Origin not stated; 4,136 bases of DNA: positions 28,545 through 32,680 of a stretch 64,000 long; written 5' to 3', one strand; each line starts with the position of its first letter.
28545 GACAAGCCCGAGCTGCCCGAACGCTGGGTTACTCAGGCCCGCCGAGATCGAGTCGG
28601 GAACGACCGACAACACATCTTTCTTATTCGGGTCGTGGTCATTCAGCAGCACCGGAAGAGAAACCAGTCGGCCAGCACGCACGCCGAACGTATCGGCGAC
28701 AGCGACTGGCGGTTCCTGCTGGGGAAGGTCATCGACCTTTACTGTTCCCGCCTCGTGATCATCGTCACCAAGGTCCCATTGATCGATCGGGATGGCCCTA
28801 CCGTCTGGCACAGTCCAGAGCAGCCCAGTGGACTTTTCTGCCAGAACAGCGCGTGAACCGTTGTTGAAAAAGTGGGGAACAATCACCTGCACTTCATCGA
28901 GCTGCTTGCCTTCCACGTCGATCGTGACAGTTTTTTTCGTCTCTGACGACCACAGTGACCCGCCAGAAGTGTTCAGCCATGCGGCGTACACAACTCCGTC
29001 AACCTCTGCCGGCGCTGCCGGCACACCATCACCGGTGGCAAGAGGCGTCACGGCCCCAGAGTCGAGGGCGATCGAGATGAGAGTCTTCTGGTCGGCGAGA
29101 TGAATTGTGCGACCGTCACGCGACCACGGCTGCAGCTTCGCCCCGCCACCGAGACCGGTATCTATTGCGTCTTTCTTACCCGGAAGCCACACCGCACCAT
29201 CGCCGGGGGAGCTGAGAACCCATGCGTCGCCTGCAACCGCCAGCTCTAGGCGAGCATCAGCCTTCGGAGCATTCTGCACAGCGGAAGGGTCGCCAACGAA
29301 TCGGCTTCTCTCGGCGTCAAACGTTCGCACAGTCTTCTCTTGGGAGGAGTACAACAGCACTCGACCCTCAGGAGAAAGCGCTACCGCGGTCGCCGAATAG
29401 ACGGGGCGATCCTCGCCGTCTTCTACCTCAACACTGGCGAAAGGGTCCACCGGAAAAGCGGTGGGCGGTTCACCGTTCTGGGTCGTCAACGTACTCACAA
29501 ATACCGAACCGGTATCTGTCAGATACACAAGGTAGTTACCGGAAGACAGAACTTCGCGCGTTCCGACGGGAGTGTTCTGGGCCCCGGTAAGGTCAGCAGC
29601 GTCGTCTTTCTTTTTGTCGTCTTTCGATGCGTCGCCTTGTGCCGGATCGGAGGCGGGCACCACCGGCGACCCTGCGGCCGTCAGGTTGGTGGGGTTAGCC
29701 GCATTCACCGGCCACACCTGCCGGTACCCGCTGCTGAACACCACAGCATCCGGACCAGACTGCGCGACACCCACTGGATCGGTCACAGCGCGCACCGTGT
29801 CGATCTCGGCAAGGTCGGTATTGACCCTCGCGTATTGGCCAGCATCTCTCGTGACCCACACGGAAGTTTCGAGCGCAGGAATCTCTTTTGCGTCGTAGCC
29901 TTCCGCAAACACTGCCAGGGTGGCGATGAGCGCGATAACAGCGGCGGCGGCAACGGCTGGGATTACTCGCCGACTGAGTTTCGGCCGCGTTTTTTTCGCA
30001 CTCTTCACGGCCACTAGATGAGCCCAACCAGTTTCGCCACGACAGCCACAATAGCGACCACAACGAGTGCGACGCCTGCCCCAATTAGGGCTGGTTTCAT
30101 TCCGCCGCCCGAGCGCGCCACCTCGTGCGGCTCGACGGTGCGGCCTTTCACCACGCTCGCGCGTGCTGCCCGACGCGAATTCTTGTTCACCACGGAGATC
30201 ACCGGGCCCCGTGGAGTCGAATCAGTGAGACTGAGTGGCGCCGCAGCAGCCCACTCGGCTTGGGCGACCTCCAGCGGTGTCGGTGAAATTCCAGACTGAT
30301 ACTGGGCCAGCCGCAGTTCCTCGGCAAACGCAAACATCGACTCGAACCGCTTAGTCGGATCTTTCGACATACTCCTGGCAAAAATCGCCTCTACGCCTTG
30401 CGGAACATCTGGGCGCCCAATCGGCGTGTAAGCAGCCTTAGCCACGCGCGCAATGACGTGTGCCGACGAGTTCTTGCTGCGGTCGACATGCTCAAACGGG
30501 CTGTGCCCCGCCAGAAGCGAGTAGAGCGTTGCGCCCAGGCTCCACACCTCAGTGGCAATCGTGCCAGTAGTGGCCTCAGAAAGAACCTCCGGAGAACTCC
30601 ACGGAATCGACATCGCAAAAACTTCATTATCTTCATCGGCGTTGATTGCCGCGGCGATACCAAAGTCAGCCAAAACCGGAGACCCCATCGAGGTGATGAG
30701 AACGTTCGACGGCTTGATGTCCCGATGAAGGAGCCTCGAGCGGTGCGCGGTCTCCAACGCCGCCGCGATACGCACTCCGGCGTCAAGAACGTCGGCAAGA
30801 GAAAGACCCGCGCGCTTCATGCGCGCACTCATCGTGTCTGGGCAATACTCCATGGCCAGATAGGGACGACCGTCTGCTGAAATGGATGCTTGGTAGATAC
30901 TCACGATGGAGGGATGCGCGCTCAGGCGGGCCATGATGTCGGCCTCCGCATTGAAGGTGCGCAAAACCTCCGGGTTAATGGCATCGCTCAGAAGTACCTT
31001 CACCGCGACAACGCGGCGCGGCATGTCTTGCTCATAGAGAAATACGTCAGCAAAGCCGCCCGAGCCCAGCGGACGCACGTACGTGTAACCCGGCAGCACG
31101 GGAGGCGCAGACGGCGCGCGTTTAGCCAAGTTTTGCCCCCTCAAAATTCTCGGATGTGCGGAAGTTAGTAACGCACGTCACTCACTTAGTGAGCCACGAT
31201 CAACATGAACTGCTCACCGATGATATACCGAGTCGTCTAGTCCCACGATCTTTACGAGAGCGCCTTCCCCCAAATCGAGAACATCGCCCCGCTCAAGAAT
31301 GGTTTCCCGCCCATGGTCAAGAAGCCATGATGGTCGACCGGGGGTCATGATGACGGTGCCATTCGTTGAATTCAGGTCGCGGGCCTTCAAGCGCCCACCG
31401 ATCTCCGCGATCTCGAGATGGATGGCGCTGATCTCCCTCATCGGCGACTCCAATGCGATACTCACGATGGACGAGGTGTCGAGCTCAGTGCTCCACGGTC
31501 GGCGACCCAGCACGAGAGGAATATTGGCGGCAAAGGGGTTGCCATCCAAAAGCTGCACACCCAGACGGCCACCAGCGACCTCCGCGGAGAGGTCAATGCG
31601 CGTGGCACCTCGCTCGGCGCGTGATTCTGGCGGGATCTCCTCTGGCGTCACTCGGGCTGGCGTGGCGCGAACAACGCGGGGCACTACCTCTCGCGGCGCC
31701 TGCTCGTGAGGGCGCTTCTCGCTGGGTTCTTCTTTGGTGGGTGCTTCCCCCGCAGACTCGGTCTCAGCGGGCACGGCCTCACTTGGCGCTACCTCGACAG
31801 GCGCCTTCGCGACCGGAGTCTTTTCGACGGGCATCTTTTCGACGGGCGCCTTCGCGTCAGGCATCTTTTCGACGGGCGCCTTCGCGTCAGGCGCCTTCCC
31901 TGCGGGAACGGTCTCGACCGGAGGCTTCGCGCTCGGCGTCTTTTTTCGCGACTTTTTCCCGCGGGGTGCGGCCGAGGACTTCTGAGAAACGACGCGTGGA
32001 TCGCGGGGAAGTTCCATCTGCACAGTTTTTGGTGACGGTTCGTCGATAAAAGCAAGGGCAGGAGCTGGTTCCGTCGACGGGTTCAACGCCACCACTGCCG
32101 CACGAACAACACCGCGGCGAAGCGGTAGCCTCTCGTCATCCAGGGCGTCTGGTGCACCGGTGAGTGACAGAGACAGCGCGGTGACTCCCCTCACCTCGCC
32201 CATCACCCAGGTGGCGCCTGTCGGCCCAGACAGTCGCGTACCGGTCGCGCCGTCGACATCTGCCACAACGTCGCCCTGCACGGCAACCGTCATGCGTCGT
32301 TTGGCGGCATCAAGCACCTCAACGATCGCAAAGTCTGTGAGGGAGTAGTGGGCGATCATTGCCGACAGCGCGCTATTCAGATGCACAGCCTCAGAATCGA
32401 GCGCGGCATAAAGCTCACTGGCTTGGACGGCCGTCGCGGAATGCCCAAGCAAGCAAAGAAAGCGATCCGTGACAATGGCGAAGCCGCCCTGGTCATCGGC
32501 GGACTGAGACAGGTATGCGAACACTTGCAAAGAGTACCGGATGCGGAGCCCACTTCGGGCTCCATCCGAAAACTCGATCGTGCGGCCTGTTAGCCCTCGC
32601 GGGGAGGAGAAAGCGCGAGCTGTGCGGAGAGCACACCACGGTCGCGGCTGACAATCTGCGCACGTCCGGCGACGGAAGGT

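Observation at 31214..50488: ESX-4-like minimal T7SS with duplicated core parts (2 EccD, 3 S8/mycosin proteases) and FHA genes embedded in the core operon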

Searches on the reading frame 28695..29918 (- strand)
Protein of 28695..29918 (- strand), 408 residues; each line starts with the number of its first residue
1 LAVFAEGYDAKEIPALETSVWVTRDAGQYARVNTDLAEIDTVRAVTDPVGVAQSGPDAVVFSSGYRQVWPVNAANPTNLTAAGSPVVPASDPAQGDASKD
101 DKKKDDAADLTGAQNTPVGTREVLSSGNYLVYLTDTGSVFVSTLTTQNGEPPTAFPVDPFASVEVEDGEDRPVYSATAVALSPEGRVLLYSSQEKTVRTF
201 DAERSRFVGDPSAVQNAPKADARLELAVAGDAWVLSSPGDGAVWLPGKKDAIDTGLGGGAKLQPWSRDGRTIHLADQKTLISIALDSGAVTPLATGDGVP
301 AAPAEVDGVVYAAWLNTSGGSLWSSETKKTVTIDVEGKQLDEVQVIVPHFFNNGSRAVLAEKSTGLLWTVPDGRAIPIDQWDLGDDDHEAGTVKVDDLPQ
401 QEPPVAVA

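Call 47: search_protein_families(library=pfam, proteins=[window:28773-29903:-], max_evalue=10)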
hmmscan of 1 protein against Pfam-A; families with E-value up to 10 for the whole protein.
seq(377 aa): 1 family
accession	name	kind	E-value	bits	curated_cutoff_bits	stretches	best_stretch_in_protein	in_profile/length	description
PF25174.1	Beta-prop_THOC3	-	0.013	14.9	305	1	172-279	6-115/272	THOC3 beta-propeller domain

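Call 52: search_solved_structures(query=A4, max_evalue=10)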
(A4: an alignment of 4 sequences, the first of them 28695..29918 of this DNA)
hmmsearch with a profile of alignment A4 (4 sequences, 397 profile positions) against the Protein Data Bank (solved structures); distinct sequences matched with E-value up to 10: 13.
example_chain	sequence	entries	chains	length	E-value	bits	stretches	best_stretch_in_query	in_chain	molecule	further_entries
3ow5_A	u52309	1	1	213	0.018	17.5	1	245-370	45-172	Carbonic anhydrase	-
3otz_A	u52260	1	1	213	0.019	17.4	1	245-370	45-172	Carbonic anhydrase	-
3otm_A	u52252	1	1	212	0.019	17.4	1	245-370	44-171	Carbonic anhydrase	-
3oup_A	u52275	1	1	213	0.019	17.4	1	245-370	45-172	Carbonic anhydrase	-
1qrf_A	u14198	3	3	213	0.019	17.4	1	245-370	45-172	CARBONIC ANHYDRASE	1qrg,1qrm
3ou9_A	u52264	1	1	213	0.019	17.4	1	245-370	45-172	Carbonic anhydrase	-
1qrl_A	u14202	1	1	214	0.019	17.4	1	245-370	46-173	CARBONIC ANHYDRASE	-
1thj_A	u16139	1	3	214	0.021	17.3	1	251-370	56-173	CARBONIC ANHYDRASE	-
9lin_A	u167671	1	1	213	0.025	17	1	251-368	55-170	dGCA1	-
1qq0_A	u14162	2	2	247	0.028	16.9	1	245-370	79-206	CARBONIC ANHYDRASE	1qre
4wjv_A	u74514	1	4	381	0.079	15.4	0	168-202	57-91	Ribosome assembly protein 4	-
7ug6_x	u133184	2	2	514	0.26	13.7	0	168-202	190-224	Ribosome assembly protein 4 | RSA4 isoform 1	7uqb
3jct_x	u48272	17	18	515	0.26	13.7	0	168-202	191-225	Ribosome assembly protein 4 | RSA4 isoform 1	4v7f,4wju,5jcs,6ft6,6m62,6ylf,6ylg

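Call 63: search_protein_representatives(protein=window:28695-29918:-)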
Query: 408 residues. Proteins with E-value up to 0.001 (for the whole library): 2057; up to 1e-10: 431; up to 1e-30: 66. The best 150 are listed.
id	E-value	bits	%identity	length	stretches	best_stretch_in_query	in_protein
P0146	3.4e-134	464.3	57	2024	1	1-408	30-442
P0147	1.2e-110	386.7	54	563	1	1-408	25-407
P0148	1.5e-99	350.2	51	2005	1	1-406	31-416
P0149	9.6e-98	344.2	51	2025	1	2-406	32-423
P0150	1.3e-81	291.1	43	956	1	2-406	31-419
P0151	3.5e-81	289.7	47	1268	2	110-408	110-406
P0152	1.0e-70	255.2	40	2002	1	2-406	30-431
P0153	1.2e-70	255.0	44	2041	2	166-407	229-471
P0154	3.7e-69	250.1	43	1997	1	2-408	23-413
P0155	1.2e-66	241.8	44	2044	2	168-408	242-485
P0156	3.9e-66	240.1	39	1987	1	1-407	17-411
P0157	4.1e-66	240.1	42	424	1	2-349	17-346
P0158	8.8e-66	239.0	43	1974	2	112-407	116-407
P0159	4.3e-61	223.5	42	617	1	1-407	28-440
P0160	4.5e-60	220.2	38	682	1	2-407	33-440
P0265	3.7e-23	98.6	34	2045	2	114-408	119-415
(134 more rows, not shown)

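Call 72: predict_structure(alignment_id=A5)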
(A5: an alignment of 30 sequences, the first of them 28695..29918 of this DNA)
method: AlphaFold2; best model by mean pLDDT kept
length: 408 residues; sequences in the alignment: 30
mean_pLDDT: 87.5   pTM: 0.84
mean pLDDT of the five models: 87.5, 87.0, 86.3, 86.1, 85.6
residues with pLDDT >= 90: 310; 70-90: 27; 50-70: 32; < 50: 39
segments of 3 or more residues with pLDDT < 50: 1-10, 85-88, 104-108, 386-400
pLDDT, mean of each block of 10 residues (from residue 1): 41 72 97 95 95 95 95 90 52 52 49 90 97 98 82 93 94 97 98 98 97 97 97 97 98 96 97 98 98 98 97 96 98 89 94 97 96 95 61 45 62
secondary structure, 60 per line:
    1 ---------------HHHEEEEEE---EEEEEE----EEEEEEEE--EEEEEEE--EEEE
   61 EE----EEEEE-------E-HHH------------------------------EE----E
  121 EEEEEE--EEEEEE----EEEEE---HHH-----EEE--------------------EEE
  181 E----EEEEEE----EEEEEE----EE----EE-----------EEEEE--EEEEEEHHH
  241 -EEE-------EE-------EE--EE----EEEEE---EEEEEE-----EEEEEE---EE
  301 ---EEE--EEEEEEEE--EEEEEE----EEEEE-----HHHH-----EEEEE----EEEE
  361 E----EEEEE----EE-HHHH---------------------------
elements in order: E19-24 E28-33 E38-45 E48-54 E57-62 E67-71 E120-126 E129-134 E139-143 E155-157 E178-181 E186-191 E196-201 E225-229 E232-237 E242-244 E271-275 E279-284 E290-295 E304-306 E309-316 E319-324 E329-333 H339-342 E348-352 E357-361 E366-370 H378-381
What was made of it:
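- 23877..30014 (-): EsrA-like surface sensor, 2045 aa: signal or anchor sequence, N-terminal beta-propeller, then Ig-like repeats. AF2 model of residues 33-440: pLDDT 87.5, pTM 0.84 (call 72).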

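Call 74: fold_search(model_id=the predicted structure, library=pdb)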
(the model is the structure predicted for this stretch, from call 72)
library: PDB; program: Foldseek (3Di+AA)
matches with E <= 10: 1749; with E <= 0.001: 1056
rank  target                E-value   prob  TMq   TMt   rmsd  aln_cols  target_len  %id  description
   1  1l0q_A                8.7e-09  1.00  0.43  0.45  12.1       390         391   13  Tandem YVTN beta-propeller and PKD domains from an archaeal surface layer protein (released 2002-11-06)
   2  7mqa_LT               1.5e-08  1.00  0.28  0.15  18.9       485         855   11  Cryo-EM structure of the human SSU processome, state post-A1 (released 2021-09-22)
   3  7mq8_LT               1.5e-08  1.00  0.26  0.14  19.5       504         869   11  Cryo-EM structure of the human SSU processome, state pre-A1 (released 2021-09-22)
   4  5wlc_LO               1.8e-08  1.00  0.41  0.22  15.2       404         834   15  The complete structure of the small subunit processome (released 2017-09-27)
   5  1hj5_A                2.2e-08  1.00  0.47  0.36   9.0       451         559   12  Cytochrome cd1 Nitrite Reductase, reoxidised enzyme (released 2001-01-16)
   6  1nir_A                2.3e-08  1.00  0.50  0.39   7.5       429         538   13  OXYDIZED NITRITE REDUCTASE FROM PSEUDOMONAS AERUGINOSA (released 1997-12-03)
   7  1dy7_A                2.6e-08  1.00  0.49  0.47   7.8       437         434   12  Cytochrome cd1 Nitrite Reductase, CO complex (released 2000-09-24)
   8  8pz2_B                2.9e-08  1.00  0.44  0.48  10.1       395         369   13  Wait Complex: Lateral open BAM bound Extended SurA (released 2024-09-25)
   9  1nir_B                3.2e-08  1.00  0.47  0.38   9.0       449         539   13  OXYDIZED NITRITE REDUCTASE FROM PSEUDOMONAS AERUGINOSA (released 1997-12-03)
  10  6tpo                  3.6e-08  1.00  0.38  0.31  13.6       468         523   13  Conformation of cd1 nitrite reductase NirS without bound heme d1 (released 2020-11-18)
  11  1hj4_A                3.9e-08  1.00  0.49  0.38   7.6       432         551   12  Cytochrome cd1 Nitrite Reductase, x-ray reduced dioxygen complex (released 2001-01-16)
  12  8fl0_NJ               4.4e-08  1.00  0.47  0.42  10.6       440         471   11  Human nucleolar pre-60S ribosomal subunit (State H) (released 2023-07-12)
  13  6ww7_A                5.4e-08  1.00  0.47  0.24   7.1       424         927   12  Structure of the human ER membrane protein complex in a lipid nanodisc (released 2020-05-27)
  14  1aof_A                5.7e-08  1.00  0.48  0.39   7.6       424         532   12  CYTOCHROME CD1 NITRITE REDUCTASE, REDUCED FORM (released 1997-10-15)
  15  9d5n_CH               5.7e-08  1.00  0.24  0.18  21.9       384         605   13  48-nm doublet microtubule from Trichomonas vaginalis strain G3 (released 2025-05-14)
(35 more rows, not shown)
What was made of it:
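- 23877..30014 (-): All top Foldseek PDB hits are beta-propellers (call 74).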

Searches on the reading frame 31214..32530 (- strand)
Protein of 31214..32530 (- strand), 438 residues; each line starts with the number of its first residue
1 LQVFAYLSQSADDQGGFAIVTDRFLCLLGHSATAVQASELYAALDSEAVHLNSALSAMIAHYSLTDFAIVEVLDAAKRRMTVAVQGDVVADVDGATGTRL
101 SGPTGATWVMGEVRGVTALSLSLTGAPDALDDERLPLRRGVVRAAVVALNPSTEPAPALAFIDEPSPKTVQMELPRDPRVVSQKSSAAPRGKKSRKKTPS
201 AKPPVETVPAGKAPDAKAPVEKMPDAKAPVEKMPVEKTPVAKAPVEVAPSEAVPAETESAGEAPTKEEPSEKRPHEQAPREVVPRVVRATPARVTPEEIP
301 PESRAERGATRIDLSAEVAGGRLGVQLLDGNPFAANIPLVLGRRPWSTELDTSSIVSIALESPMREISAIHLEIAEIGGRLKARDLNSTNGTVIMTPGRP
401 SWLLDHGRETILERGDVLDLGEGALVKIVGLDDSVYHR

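Call 4: search_protein_families(library=pfam, proteins=[window:31214-32530:-], max_evalue=0.01)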
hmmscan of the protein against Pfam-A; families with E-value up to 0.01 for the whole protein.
window:31214-32530:- (438 aa): 2 families
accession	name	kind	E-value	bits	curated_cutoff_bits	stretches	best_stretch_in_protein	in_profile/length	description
PF02095.21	Extensin_1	-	1.7e-09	38.1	105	1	197-301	3-105/171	Extensin-like protein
PF00498.31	FHA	-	0.0004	21.2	20.7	1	341-421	3-67/67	FHA domain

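Call 6: search_protein_families(library=ncbifam, proteins=[window:31214-32530:-], max_evalue=0.01)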
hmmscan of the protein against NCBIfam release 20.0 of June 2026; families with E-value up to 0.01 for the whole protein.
window:31214-32530:- (438 aa): 0 families

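Call 37: find_homologous_proteins(query=window:31214-32530:-)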
Query window:31214-32530:- (438 aa): 25 proteins with E <= 0.001 among 8000 candidates.
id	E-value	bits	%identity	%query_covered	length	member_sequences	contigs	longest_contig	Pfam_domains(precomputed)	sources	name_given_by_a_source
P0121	5.4e-275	930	100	100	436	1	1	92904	PF02095.22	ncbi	-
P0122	4.9e-169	581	85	46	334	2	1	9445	PF00498.32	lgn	-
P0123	6.5e-146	505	78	43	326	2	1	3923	-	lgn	-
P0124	6.3e-139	482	75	40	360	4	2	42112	-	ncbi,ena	-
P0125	2.2e-133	463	62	50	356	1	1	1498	PF00498.32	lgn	-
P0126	2.0e-129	450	74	41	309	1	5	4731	-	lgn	-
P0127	6.6e-91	324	52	50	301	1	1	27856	-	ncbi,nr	ncbi:MAG: hypothetical protein KF680_09065 [Cryobacterium sp.]|nr:hypothetical protein [Cryobacteriu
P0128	2.8e-80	289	43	97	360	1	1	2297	PF00498.32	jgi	-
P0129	2.5e-59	220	47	40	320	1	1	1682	-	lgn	-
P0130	1.6e-57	214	43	39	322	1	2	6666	-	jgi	jgi:hypothetical protein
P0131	4.7e-57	212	44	40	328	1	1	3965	-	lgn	-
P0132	6.7e-57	212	51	32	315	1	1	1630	PF00498.32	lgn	-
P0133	5.3e-55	205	45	37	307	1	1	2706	-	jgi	jgi:hypothetical protein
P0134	1.6e-53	200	41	42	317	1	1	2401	PF00498.32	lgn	-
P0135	2.2e-53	200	43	40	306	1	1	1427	PF00498.32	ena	-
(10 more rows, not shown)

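Call 49: predict_structure(alignment_id=A3)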
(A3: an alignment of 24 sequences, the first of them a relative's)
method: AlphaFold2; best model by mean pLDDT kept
length: 436 residues; sequences in the alignment: 24
mean_pLDDT: 69.8   pTM: 0.40
mean pLDDT of the five models: 69.8, 67.9, 67.3, 66.7, 66.5
residues with pLDDT >= 90: 125; 70-90: 105; 50-70: 62; < 50: 144
segments of 3 or more residues with pLDDT < 50: 151-172, 180-186, 188-191, 193-196, 204-206, 208-211, 213-216, 218-221, 223-226, 229-231, 234-236, 238-246, 248-251, 253-261, 263-271, 273-276, 278-295, 297-317, 347-349
pLDDT, mean of each block of 10 residues (from residue 1): 68 87 94 93 90 87 93 87 88 69 76 85 67 83 79 41 42 51 46 48 49 49 50 48 46 43 44 45 43 45 40 50 89 91 63 85 89 94 94 96 96 96 93 53
secondary structure, 60 per line:
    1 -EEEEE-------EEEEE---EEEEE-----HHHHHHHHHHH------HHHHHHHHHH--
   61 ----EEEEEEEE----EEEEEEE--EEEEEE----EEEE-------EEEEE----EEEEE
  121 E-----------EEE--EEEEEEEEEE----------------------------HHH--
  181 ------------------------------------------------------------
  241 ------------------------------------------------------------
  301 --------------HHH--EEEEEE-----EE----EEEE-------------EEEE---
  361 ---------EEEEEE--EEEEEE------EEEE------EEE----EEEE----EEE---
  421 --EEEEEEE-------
elements in order: E2-6 E14-18 E22-26 H32-42 H49-58 E65-72 E77-83 E86-91 E96-99 E107-111 E116-121 E133-135 E138-147 E320-325 E337-340 E354-357 E370-375 E378-383 E390-393 E400-402 E407-410 E415-417 E423-429

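Call 53: fold_search(model_id=the predicted structure, library=pdb)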
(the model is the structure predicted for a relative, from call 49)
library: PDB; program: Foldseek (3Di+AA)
matches with E <= 10: 339; with E <= 0.001: 35
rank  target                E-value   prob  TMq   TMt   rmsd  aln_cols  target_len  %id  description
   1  3po8                  1.1e-05  1.00  0.18  0.68   4.0       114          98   28  Structural and functional analysis of phosphothreonine-dependent FHA domain interactions (released 2011-01-26)
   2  3unm_B                3.3e-05  1.00  0.20  0.71   3.6       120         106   26  Crystal Structure of The Human MDC1 FHA Domain (released 2012-01-25)
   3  3umz_A                4.1e-05  1.00  0.20  0.72   3.5       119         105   25  Crystal Structure of the human MDC1 FHA Domain (released 2012-01-25)
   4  5a8i                  5.8e-05  1.00  0.20  0.64   4.5       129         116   21  Crystal structure of the FHA domain of ArnA from Sulfolobus acidocaldarius (released 2016-06-22)
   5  3poa_A                6.8e-05  1.00  0.18  0.69   4.1       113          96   26  Structural and functional analysis of phosphothreonine-dependent FHA domain interactions (released 2011-01-26)
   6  3gqs_A                7.2e-05  1.00  0.19  0.74   3.6       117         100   21  Crystal structure of the FHA domain of CT664 protein from Chlamydia trachomatis (released 2009-04-07)
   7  3oun_A                7.2e-05  1.00  0.17  0.72   3.6       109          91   26  Crystal structure of the FhaA FHA domain complexed with the intracellular domain of Rv3910 (released 2012-02-08)
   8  3unn_A                7.6e-05  1.00  0.20  0.70   3.6       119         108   25  Monomeric structure of the human MDC1 FHA domain in complex with an MDC1 phospho-T4 peptide (released 2012-01-25)
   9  3gqs_B                7.6e-05  1.00  0.19  0.70   4.1       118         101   19  Crystal structure of the FHA domain of CT664 protein from Chlamydia trachomatis (released 2009-04-07)
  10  3uot_B                9.0e-05  1.00  0.20  0.71   3.6       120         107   26  Crystal Structure of MDC1 FHA Domain in Complex with a Phosphorylated Peptide from the MDC1 N-terminus (released 2011-12-28)
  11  2lc1_MODEL_1_A        1.2e-04  1.00  0.17  0.62   4.9       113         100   25  Rv0020c_FHA Structure (released 2011-11-02)
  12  6hc1_B                1.3e-04  1.00  0.18  0.69   4.1       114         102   18  Bdellovibrio bacteriovorus DgcB FHA in complex with phosphorylated N-terminal peptide (released 2019-08-28)
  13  6hc1_A                1.5e-04  1.00  0.19  0.72   3.7       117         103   17  Bdellovibrio bacteriovorus DgcB FHA in complex with phosphorylated N-terminal peptide (released 2019-08-28)
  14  3un0_A                1.8e-04  1.00  0.19  0.69   4.3       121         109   26  Crystal Structure of MDC1 FHA Domain (released 2011-12-28)
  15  1uht_MODEL_1_A        1.9e-04  1.00  0.20  0.66   3.5       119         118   22  Solution Structure of The FHA Domain of Arabidopsis thaliana Hypothetical Protein (released 2004-01-10)
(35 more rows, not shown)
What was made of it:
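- Tried and rejected: Foldseek on the full FHA1 model (call 53).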
